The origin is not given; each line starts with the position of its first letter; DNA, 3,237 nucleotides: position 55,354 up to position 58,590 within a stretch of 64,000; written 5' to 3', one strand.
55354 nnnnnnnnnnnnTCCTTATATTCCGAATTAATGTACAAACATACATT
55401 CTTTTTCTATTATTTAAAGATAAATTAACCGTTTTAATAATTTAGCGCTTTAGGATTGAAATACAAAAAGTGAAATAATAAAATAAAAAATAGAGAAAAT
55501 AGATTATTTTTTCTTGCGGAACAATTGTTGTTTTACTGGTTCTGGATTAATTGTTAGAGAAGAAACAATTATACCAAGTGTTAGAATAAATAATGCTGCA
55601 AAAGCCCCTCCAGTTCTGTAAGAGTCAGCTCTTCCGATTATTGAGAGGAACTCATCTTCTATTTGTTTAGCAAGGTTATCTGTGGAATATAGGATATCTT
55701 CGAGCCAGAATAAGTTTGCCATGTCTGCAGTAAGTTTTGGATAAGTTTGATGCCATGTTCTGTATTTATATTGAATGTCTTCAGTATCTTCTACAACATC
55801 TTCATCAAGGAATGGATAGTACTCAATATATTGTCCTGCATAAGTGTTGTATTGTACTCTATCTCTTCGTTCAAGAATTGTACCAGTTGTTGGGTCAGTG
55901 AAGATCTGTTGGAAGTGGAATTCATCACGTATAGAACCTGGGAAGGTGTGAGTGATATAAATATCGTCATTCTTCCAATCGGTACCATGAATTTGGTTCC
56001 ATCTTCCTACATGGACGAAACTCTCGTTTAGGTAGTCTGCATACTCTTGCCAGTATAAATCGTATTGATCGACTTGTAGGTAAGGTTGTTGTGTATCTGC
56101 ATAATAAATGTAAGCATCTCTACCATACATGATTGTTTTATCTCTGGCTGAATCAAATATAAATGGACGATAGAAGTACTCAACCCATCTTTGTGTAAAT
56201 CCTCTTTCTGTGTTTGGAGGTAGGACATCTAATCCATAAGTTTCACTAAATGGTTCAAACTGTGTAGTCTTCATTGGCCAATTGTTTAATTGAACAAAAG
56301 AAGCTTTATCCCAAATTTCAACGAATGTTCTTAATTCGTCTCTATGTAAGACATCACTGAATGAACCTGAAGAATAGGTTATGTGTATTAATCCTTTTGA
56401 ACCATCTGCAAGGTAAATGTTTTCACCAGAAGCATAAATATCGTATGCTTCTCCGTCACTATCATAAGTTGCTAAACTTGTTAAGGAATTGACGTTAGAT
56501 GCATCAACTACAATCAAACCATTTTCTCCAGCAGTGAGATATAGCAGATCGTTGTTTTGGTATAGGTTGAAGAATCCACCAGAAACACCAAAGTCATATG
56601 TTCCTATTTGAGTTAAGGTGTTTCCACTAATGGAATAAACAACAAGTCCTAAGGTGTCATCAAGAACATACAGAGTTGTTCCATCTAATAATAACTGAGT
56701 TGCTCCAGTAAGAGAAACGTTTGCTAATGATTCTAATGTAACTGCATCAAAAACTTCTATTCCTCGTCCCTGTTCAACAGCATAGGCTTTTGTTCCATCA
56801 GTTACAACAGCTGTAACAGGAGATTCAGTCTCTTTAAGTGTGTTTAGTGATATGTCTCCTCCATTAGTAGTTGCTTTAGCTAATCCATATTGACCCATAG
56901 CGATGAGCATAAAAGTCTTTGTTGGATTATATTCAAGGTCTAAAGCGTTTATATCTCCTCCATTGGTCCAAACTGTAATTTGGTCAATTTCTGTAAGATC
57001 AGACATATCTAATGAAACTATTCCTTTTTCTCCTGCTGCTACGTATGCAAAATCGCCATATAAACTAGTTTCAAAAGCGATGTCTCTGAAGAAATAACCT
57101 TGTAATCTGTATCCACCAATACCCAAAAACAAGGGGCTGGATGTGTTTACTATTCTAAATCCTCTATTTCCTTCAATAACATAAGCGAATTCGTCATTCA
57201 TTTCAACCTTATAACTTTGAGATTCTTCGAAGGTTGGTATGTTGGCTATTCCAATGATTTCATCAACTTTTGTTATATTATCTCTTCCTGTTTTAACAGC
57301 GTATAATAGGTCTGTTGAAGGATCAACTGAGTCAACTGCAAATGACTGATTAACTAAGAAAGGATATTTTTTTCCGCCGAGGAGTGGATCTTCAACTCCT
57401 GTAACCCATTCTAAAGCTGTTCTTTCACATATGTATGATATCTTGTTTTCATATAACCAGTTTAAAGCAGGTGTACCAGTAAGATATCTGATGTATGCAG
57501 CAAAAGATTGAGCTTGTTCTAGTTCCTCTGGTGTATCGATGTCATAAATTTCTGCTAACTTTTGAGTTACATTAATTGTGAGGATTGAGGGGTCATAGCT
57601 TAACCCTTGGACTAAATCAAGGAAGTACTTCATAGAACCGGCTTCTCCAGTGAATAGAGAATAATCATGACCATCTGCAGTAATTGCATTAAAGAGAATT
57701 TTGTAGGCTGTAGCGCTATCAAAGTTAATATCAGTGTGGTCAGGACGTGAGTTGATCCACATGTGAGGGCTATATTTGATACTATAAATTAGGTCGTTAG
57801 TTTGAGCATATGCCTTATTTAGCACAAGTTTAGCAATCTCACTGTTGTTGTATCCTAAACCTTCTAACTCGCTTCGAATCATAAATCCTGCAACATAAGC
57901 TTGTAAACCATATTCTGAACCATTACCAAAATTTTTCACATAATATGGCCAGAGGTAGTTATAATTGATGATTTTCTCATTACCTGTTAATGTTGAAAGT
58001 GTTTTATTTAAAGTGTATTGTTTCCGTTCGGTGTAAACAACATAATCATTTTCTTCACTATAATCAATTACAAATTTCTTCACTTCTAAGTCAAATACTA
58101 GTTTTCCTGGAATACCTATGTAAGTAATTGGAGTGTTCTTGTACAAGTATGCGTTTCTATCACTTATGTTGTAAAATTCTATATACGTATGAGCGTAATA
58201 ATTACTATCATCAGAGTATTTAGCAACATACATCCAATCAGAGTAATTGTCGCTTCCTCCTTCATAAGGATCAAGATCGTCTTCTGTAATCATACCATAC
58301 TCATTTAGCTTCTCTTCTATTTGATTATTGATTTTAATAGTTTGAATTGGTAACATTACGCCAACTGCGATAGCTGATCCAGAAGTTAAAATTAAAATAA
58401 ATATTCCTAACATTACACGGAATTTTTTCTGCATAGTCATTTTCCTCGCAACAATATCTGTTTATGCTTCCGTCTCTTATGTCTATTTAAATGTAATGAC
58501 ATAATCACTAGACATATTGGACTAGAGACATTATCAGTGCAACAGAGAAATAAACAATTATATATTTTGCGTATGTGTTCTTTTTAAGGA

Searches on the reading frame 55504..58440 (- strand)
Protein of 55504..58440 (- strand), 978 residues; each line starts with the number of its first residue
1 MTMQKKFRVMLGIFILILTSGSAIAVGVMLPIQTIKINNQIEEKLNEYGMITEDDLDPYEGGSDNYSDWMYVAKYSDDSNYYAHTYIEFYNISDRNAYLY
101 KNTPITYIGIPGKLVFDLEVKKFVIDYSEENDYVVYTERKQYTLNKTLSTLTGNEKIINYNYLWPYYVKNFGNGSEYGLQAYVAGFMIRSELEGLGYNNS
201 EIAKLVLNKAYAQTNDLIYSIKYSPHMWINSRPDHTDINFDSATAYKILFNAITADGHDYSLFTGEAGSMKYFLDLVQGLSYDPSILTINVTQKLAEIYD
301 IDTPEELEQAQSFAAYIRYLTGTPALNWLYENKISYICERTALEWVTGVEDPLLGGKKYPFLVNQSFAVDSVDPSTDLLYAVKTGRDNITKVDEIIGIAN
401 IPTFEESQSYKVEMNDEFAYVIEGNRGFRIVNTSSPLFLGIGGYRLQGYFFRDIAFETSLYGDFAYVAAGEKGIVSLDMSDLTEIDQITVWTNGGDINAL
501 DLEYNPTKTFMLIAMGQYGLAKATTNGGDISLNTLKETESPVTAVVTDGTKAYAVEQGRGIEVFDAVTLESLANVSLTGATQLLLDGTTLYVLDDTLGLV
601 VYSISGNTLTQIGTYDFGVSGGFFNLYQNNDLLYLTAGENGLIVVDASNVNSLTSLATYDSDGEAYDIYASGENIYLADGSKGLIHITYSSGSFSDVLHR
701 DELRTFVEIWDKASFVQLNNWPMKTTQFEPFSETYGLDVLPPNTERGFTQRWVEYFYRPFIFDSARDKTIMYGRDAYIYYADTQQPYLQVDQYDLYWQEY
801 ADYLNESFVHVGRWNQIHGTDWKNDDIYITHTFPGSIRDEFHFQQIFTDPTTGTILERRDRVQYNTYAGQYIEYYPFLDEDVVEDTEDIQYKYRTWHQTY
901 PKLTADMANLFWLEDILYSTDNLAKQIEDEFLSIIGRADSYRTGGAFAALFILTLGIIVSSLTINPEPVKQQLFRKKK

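Call 7: search_protein_families(library=pfam, proteins=[window:55504-58440:-], max_evalue=0.01)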
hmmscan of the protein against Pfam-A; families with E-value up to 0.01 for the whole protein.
window:55504-58440:- (978 aa): 2 families
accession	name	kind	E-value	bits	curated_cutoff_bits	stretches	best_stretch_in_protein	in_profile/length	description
PF08309.17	LVIVD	-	9.7e-09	34.9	20.2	1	459-484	8-33/42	LVIVD repeat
PF01130.27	CD36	-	3.5e-05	22.9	26.5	0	319-404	144-237/463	CD36 family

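Call 8: search_protein_families(library=ncbifam, proteins=[window:55504-58440:-], max_evalue=0.01)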
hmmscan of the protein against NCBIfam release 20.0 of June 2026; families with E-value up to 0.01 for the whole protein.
window:55504-58440:- (978 aa): 0 families
